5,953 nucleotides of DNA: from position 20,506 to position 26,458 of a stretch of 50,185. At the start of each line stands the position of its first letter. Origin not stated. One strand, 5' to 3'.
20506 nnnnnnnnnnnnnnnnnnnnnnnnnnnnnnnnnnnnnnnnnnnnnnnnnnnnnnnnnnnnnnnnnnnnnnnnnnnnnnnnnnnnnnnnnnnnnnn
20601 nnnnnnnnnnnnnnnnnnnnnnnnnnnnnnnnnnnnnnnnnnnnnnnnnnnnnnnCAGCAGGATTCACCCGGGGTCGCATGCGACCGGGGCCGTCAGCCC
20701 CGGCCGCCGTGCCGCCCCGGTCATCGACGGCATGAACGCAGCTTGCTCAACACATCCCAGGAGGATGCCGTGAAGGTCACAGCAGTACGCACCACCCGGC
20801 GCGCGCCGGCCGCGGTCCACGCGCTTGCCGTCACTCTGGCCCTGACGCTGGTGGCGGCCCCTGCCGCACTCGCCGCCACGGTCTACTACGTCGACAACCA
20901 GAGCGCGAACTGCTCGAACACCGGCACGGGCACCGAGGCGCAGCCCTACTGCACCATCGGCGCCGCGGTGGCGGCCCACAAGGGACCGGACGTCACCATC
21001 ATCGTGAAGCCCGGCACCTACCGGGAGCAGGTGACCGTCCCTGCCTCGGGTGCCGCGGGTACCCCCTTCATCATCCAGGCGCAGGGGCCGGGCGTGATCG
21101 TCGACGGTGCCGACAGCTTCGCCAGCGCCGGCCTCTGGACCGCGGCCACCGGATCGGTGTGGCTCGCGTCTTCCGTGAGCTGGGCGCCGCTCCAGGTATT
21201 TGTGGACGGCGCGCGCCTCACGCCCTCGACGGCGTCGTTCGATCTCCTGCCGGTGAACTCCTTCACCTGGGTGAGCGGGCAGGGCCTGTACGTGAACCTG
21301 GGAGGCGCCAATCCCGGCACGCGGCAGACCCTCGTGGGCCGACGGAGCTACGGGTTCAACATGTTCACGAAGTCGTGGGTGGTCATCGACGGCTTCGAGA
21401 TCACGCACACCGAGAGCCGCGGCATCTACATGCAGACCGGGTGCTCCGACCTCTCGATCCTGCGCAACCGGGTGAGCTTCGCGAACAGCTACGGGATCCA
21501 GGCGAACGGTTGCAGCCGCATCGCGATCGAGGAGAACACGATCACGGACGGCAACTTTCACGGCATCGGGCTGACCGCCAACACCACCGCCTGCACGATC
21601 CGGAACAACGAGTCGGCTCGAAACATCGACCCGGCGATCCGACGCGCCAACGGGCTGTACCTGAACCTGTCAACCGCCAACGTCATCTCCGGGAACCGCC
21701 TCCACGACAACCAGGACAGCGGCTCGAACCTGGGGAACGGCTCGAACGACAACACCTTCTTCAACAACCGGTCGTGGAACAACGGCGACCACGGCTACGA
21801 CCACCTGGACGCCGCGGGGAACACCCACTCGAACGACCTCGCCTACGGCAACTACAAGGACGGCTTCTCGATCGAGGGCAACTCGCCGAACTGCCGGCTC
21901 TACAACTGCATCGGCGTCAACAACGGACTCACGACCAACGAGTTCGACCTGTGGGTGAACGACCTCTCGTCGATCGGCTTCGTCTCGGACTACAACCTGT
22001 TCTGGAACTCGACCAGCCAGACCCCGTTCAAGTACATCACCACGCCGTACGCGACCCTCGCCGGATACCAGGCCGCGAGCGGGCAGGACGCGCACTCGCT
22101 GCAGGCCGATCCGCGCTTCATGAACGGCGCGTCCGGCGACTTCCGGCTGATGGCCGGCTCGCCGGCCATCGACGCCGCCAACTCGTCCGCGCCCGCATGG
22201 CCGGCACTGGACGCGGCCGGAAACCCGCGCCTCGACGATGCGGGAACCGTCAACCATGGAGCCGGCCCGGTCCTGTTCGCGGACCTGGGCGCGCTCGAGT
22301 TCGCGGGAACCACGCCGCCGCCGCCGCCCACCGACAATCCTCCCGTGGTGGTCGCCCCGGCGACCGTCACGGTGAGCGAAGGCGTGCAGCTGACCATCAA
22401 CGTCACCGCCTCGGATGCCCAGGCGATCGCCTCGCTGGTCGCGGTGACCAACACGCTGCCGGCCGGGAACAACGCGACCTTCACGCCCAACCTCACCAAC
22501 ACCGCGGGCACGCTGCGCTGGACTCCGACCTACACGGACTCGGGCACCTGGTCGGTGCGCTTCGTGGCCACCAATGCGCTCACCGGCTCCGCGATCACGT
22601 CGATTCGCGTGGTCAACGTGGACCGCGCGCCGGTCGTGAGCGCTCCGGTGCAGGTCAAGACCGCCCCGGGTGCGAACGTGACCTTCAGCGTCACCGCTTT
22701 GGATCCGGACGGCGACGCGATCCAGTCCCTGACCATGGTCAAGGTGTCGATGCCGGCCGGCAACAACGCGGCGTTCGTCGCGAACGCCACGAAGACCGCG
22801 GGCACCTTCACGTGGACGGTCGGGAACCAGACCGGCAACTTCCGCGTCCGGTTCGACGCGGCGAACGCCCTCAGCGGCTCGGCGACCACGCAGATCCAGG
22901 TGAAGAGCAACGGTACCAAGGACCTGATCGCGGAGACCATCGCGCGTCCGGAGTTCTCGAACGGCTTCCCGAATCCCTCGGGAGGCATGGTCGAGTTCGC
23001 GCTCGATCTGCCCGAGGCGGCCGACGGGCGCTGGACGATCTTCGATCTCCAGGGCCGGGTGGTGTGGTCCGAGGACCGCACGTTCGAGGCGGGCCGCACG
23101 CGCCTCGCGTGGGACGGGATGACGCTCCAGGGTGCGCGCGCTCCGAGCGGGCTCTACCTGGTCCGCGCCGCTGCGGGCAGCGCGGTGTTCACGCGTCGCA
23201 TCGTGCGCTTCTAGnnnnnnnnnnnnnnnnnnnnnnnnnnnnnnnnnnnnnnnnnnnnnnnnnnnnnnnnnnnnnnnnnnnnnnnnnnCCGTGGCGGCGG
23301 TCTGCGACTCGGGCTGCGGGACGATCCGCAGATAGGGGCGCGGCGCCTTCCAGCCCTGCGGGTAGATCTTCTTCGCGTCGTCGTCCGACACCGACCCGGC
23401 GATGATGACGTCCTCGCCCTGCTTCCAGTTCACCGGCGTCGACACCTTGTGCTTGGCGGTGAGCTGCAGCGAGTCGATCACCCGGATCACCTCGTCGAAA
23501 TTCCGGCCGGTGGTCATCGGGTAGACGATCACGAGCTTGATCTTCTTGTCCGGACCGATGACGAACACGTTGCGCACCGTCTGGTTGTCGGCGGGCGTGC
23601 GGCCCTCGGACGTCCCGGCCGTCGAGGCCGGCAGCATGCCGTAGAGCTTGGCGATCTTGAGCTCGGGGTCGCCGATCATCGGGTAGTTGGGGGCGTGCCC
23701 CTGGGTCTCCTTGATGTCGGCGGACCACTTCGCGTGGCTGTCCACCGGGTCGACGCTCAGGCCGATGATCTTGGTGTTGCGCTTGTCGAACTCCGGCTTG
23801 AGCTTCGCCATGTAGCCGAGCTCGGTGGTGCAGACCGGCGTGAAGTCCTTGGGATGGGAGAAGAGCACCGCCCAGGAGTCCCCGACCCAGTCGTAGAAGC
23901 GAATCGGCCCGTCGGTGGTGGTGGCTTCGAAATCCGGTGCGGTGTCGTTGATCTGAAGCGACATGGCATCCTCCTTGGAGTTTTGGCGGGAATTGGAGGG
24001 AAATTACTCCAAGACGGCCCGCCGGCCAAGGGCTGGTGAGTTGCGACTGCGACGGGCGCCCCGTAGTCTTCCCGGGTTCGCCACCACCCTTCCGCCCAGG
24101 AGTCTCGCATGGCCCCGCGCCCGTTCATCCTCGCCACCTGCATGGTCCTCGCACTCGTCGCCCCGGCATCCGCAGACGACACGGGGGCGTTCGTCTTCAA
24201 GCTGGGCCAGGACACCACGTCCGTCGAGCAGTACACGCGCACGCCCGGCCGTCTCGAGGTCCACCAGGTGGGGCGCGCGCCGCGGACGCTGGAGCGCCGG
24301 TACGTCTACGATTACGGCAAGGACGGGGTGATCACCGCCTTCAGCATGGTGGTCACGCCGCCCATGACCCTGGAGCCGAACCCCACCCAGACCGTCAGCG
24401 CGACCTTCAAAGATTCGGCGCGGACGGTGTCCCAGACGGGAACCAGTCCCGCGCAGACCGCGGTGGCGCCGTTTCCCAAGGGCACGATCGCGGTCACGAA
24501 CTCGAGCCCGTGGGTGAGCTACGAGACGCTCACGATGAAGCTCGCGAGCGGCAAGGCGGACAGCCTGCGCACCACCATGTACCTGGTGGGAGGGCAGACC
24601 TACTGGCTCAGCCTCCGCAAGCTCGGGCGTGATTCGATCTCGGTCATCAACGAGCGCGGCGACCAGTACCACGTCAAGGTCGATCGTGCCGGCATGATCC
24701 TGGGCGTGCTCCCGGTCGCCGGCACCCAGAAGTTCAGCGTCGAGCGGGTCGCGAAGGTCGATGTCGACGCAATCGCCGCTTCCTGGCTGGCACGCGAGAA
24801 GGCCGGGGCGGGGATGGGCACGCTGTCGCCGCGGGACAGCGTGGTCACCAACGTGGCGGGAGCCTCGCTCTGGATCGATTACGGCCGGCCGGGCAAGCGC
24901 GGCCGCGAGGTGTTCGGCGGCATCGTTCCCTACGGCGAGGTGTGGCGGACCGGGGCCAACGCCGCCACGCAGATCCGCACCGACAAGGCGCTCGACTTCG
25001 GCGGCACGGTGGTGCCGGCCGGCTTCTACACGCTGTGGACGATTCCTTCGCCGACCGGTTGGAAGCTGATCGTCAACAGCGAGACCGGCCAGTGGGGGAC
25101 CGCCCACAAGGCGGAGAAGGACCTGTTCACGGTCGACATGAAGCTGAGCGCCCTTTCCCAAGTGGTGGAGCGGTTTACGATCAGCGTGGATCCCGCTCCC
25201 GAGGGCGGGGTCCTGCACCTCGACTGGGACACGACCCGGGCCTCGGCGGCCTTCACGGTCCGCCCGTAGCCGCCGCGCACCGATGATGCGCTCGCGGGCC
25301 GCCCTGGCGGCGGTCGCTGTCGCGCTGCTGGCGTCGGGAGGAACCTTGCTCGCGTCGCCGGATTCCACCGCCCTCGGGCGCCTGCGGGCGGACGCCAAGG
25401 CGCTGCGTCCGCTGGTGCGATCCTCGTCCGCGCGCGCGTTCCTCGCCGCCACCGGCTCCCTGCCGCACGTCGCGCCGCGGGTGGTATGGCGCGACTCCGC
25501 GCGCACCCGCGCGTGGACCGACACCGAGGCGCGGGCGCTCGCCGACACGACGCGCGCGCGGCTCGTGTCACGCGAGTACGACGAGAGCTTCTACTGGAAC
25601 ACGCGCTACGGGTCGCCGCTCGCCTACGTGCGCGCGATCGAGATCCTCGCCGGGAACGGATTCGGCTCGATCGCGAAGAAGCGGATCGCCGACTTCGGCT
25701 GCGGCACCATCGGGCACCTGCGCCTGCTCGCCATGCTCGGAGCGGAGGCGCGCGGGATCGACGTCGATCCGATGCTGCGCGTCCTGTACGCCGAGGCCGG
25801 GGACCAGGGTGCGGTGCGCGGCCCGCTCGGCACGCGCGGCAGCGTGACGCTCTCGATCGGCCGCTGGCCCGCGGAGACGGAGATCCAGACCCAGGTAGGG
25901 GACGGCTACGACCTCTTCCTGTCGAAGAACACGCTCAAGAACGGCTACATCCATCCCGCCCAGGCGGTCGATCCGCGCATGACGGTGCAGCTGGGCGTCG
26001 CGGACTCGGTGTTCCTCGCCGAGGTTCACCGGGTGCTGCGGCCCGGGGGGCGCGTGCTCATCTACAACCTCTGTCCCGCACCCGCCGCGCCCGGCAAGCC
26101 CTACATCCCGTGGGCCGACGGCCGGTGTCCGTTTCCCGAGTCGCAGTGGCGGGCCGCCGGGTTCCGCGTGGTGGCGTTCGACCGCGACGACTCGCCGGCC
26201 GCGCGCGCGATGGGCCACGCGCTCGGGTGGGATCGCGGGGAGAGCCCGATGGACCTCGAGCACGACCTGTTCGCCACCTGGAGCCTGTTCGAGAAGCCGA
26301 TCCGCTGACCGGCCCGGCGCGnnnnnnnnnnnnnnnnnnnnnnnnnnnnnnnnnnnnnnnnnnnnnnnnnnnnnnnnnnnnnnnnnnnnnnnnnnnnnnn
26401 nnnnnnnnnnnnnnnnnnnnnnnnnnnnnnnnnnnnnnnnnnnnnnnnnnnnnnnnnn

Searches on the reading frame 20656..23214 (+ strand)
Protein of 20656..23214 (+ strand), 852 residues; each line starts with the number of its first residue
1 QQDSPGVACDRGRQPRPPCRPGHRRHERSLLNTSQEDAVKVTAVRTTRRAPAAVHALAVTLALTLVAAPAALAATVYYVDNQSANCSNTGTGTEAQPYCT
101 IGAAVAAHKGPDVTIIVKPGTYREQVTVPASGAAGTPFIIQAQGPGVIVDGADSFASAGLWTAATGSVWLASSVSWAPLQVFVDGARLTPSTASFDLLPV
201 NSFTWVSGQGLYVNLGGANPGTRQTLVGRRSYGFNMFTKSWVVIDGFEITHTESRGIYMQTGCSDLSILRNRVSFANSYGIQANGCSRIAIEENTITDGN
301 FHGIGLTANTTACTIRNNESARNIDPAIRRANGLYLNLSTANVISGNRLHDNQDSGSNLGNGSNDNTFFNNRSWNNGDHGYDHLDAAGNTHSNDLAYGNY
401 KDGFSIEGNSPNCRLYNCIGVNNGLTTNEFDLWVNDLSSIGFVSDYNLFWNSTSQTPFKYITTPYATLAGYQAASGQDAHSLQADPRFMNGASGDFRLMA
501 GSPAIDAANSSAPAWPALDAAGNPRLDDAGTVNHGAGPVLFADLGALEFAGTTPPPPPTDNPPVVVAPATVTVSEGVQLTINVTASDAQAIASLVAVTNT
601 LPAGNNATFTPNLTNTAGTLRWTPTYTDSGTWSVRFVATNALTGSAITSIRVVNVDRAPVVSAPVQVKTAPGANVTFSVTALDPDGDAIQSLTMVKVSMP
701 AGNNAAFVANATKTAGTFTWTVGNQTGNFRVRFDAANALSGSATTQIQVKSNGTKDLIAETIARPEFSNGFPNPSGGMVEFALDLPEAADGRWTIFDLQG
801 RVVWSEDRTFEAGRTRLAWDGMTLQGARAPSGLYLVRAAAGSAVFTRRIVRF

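Call 11: search_protein_families(library=pfam, proteins=[window:20656-23214:+], max_evalue=0.001)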
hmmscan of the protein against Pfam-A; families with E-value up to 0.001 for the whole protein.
window:20656-23214:+ (852 aa): 7 families
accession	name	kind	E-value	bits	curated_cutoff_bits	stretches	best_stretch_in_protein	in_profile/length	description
PF13229.12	Beta_helix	-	1.4e-17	64.2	25.9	2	201-319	39-157/158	Right handed beta helix region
PF13860.13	FlgD_ig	-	7.7e-09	35.9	27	1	778-841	9-76/79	FlgD Ig-like domain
PF05048.19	NosD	-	1e-08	35.3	23.6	1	230-323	59-149/212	Periplasmic copper-binding protein (NosD)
PF17963.7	Big_9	-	1.7e-08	35.7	23.6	1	561-652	2-88/89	Bacterial Ig domain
PF05345.18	He_PIG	-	0.0004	21.2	24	0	562-650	1-91/96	Putative Ig domain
PF07602.17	DUF1565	-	0.00083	19.2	20.3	0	87-125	4-41/257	Protein of unknown function (DUF1565)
PF18962.6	Por_Secre_tail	-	0.00091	19.9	27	0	771-849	2-73/75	Secretion system C-terminal sorting domain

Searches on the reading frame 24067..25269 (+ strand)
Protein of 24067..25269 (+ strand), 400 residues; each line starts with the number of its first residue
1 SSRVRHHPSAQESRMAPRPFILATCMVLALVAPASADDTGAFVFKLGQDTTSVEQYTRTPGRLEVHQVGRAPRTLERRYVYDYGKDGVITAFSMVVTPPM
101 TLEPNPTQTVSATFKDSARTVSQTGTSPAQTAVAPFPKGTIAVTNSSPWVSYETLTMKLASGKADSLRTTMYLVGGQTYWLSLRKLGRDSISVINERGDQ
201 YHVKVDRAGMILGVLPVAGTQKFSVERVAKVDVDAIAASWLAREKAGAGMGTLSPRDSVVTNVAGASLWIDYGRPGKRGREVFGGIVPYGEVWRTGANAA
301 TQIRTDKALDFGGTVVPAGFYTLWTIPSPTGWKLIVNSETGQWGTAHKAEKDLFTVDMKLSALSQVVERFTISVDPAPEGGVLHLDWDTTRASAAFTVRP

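Call 11: search_protein_families(library=pfam, proteins=[window:24067-25269:+], max_evalue=0.001)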
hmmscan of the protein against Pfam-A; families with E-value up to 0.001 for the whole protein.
window:24067-25269:+ (400 aa): 1 family
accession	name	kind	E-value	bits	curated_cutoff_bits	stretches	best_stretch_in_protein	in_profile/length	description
PF11138.13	DUF2911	-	6.9e-45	152.9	27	1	254-394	1-143/145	Protein of unknown function (DUF2911)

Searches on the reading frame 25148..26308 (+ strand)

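Call 11: search_protein_families(library=pfam, proteins=[window:25148-26308:+], max_evalue=0.001)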
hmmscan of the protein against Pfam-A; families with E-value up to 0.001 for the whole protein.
window:25148-26308:+ (386 aa): 1 family
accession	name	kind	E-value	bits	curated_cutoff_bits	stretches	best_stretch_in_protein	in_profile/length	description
PF08241.18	Methyltransf_11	-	8.8e-05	23.5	21.2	0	288-305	78-95/95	Methyltransferase domain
